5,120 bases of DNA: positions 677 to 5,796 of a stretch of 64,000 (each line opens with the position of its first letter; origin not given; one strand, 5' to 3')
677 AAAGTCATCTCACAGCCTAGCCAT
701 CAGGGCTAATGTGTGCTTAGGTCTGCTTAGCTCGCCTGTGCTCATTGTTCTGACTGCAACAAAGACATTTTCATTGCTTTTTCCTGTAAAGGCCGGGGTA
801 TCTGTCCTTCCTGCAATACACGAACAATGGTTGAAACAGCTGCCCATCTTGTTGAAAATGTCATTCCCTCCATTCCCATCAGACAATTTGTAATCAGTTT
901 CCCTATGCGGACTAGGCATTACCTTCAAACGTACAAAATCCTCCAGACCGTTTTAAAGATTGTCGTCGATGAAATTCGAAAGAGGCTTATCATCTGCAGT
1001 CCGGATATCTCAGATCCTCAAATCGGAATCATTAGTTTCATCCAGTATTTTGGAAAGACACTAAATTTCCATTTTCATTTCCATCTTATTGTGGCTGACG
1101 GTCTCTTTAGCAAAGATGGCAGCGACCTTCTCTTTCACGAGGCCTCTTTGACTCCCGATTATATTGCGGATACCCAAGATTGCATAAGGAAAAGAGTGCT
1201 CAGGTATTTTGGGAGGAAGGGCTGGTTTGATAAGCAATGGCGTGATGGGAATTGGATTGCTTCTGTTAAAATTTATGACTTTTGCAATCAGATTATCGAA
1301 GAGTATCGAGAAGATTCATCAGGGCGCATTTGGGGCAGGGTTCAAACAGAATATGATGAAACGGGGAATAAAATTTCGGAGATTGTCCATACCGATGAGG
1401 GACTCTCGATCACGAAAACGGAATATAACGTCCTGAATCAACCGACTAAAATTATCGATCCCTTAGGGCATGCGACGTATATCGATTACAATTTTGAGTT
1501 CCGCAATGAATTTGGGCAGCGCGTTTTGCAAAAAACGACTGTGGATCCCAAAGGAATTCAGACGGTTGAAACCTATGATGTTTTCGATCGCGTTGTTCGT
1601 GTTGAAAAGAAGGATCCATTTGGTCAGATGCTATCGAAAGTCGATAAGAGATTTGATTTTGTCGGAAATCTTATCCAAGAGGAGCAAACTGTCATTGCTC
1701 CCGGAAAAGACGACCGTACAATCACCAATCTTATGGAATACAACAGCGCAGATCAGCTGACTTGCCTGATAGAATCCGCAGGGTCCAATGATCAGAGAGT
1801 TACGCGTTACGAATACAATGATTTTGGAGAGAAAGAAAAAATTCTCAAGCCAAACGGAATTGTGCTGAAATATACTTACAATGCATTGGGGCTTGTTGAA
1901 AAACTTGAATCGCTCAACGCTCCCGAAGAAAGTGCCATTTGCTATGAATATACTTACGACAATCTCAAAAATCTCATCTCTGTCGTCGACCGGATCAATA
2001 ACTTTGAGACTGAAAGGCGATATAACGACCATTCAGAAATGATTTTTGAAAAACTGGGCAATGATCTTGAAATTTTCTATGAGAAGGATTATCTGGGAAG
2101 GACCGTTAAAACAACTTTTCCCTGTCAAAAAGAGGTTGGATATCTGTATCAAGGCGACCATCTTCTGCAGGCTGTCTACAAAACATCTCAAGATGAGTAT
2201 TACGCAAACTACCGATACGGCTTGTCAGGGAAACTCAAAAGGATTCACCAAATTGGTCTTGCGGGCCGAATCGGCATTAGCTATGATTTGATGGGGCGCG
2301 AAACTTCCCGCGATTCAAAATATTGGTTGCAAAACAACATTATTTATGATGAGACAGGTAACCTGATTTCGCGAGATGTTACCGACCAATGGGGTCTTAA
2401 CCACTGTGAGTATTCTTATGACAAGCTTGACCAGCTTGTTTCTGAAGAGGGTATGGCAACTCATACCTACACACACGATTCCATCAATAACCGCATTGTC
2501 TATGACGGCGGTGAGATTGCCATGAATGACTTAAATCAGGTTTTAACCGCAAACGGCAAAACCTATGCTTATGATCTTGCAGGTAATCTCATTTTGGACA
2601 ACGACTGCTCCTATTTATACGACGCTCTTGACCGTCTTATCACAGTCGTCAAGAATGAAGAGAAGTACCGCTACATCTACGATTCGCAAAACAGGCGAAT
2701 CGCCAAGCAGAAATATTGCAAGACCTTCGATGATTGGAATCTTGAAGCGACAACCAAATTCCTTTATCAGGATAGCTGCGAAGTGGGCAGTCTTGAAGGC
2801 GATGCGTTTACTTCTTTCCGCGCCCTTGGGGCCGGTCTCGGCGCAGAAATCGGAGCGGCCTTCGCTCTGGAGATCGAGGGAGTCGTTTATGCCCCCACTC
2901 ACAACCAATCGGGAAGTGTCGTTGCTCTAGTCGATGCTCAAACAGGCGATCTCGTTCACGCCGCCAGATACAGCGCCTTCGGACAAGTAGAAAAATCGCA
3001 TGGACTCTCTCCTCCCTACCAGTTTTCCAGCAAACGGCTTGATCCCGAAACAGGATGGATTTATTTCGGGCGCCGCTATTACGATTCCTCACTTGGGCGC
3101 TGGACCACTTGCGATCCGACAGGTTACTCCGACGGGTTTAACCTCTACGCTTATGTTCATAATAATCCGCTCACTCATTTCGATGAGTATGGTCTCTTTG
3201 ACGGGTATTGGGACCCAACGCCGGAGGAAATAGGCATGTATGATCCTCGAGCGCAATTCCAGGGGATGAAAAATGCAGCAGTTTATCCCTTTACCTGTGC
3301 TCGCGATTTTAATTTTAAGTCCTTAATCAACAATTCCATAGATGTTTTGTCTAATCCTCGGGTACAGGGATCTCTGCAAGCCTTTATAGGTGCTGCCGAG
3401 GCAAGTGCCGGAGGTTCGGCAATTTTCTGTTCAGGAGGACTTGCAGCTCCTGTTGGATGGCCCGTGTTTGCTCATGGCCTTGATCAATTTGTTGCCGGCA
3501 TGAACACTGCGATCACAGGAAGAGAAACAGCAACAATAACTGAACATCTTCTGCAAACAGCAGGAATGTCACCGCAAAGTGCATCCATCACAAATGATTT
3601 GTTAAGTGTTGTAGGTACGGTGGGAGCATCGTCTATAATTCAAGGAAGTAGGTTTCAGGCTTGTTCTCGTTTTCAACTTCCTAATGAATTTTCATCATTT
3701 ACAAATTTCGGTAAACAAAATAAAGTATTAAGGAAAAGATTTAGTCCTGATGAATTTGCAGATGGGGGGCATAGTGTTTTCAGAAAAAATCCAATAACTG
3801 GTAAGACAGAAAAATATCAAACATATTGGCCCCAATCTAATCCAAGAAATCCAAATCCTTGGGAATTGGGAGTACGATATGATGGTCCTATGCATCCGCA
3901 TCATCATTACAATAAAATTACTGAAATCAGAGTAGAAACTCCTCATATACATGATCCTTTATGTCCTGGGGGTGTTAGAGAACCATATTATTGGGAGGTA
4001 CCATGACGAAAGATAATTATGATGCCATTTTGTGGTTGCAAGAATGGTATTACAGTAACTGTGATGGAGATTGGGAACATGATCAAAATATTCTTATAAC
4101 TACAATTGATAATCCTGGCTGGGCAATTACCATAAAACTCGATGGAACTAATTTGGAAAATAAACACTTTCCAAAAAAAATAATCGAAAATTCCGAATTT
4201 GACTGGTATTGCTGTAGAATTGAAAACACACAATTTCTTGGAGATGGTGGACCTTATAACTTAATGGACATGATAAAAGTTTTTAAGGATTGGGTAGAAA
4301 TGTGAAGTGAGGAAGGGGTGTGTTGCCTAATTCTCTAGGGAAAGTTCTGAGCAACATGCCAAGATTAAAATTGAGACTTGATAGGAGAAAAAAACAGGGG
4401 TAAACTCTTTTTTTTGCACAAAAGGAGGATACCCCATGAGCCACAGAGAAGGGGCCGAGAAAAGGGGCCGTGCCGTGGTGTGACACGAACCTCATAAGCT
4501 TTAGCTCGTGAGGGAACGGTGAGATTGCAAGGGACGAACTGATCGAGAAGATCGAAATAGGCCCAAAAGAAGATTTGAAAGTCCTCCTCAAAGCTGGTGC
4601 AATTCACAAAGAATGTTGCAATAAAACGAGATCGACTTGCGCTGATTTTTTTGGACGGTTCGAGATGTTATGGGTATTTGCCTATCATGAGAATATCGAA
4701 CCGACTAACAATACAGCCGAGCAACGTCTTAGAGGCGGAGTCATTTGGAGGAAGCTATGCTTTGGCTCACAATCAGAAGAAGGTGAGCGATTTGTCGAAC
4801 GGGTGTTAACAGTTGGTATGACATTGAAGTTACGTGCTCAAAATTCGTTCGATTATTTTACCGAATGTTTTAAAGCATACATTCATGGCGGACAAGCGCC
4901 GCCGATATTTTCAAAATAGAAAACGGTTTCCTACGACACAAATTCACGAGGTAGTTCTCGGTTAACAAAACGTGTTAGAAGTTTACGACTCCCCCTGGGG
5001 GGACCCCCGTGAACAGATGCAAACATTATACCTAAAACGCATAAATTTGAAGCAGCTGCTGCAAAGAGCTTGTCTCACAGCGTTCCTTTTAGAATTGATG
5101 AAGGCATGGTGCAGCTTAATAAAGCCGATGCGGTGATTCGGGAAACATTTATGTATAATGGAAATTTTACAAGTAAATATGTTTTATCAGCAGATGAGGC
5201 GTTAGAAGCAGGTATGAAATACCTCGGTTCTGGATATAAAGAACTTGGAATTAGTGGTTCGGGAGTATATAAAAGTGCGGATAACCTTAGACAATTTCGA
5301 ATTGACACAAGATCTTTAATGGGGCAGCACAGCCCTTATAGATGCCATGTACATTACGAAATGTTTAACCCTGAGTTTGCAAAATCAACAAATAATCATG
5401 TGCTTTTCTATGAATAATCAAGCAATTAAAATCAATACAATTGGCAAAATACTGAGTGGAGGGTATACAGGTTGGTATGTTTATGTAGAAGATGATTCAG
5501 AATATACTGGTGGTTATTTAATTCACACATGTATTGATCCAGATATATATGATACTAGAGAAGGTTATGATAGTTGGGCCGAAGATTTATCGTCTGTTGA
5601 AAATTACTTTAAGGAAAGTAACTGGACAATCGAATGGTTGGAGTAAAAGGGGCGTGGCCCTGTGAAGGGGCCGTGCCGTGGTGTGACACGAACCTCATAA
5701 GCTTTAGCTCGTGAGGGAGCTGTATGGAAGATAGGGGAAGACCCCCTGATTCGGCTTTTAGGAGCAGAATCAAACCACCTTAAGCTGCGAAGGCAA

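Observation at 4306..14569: Repeating unit [junction motif - intron 5' fragment - RHS core end - toxin - immunity], with an intron-less ancestral unit preserved at the array end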

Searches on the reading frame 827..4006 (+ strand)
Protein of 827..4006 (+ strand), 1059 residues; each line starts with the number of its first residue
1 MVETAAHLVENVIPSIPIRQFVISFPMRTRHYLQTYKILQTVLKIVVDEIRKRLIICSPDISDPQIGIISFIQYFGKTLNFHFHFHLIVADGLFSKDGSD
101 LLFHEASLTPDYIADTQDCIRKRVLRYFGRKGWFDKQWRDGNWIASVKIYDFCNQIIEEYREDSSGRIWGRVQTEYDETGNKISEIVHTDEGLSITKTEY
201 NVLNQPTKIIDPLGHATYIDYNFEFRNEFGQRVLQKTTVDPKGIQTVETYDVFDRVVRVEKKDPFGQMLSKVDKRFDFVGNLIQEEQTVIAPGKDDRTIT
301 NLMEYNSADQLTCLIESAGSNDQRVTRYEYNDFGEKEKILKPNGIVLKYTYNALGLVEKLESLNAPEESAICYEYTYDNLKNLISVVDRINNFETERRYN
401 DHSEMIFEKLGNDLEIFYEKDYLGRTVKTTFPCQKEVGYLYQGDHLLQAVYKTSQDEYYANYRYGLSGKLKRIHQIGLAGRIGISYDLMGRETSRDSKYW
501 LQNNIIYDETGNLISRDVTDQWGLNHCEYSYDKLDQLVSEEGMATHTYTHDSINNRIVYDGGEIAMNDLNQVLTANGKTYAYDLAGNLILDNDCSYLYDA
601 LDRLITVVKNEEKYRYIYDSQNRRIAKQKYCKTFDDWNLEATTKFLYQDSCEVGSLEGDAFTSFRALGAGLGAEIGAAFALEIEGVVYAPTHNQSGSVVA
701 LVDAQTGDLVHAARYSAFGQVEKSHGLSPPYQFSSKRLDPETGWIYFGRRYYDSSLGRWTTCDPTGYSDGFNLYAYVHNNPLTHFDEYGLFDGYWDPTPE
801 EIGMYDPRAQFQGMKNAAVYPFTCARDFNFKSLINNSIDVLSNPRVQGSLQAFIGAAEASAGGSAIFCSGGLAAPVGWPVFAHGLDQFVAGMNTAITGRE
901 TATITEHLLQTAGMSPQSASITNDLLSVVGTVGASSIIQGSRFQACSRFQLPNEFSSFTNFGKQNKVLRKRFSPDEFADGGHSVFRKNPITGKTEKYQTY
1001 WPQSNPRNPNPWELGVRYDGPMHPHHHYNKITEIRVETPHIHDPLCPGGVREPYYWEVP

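Call 9: search_protein_families(library=pfam, proteins=[window:827-4006:+], max_evalue=0.01)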
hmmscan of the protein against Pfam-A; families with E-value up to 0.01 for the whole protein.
window:827-4006:+ (1059 aa): 2 families
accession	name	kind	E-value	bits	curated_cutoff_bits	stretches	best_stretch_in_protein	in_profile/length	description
PF05593.20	RHS_repeat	-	6.1e-17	62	22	0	598-626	1-30/38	RHS Repeat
PF04986.18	Y2_Tnp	-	8.5e-07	29.6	20.9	1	67-132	1-72/183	Putative transposase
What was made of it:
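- Checked: The long ORF 827-4006 is itself a 5'-truncated orphan fused to an IS91 transposase piece (call 9).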

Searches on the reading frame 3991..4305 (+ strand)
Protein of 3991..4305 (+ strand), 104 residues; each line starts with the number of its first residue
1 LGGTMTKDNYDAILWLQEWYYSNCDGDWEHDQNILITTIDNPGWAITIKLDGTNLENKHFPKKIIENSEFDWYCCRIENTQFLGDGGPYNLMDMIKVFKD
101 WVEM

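Call 9: search_protein_families(library=pfam, proteins=[window:3991-4305:+], max_evalue=0.01)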
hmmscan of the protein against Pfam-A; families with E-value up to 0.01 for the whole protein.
window:3991-4305:+ (104 aa): 1 family
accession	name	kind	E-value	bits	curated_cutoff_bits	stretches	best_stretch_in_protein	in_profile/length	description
PF15580.11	Imm53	-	9.4e-33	112.3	25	1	15-103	3-92/92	Immunity protein 53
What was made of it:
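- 4003..4305 (+): Imm53 immunity gene for toxin A. Pfam Imm53, E = 9e-33 (call 9).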

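Call 20: find_encoding_contigs(protein=window:4003-4305:+, flank=10000, max_places=10)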
Protein window:4003-4305:+ (100 aa): 1 contig read that carries it; 1 place shown.
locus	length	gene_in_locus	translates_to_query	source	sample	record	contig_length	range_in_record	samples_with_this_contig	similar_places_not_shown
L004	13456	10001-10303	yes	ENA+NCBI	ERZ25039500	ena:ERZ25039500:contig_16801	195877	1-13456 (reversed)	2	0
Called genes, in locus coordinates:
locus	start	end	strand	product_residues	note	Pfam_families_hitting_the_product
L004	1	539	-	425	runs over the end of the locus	PF02812:ELFV_dehydrog_N, PF00208:ELFV_dehydrog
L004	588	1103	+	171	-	PF00850:Hist_deacetyl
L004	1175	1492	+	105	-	-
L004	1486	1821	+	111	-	PF05717:TnpB_IS66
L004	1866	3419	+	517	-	PF13007:LZ_Tnp_IS66, PF03050:DDE_Tnp_IS66, PF13817:DDE_Tnp_IS66_C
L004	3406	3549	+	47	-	-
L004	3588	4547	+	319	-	-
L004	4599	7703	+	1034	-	PF05593:RHS_repeat (faint), PF25023:TEN_YD-shell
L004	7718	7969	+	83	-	PF14206:Cys_rich_CPCC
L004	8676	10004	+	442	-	PF25023:TEN_YD-shell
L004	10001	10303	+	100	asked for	PF15580:Imm53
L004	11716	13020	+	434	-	PF25023:TEN_YD-shell, PF00545:Ribonuclease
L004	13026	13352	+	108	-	PF01337:Barstar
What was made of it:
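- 4003..4305 (+): An identical protein is encoded in the MAG (call 20).
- On Rhs/YD polymorphic toxin orphan array: The MAG has barstar and a CPCC ORF (call 20). A longer main gene is seen only in the MAG (call 20).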

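Call 46: search_protein_families(library=pfam, proteins=[L004:3588-4547:+, L004:4599-7703:+], max_evalue=0.001)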
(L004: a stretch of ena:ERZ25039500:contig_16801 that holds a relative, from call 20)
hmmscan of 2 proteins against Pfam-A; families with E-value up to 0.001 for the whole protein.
L004:3588-4547:+ (319 aa): 0 families

L004:4599-7703:+ (1034 aa): 1 family
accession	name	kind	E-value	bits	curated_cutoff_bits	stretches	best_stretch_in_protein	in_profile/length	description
PF05593.20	RHS_repeat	-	6.4e-31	106.6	22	1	81-103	6-28/38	RHS Repeat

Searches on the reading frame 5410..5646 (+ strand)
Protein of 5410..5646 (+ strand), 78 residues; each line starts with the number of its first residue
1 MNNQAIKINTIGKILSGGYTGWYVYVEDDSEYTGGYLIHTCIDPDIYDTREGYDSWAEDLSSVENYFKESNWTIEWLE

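Call 46: search_protein_families(library=pfam, proteins=[window:5410-5646:+], max_evalue=0.001)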
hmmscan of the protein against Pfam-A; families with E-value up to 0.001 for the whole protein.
window:5410-5646:+ (78 aa): 0 families

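Call 52: find_encoding_contigs(protein=window:5410-5646:+, flank=10000, max_places=10)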
Protein window:5410-5646:+ (78 aa): no gene with exactly this product is on record in the collection.
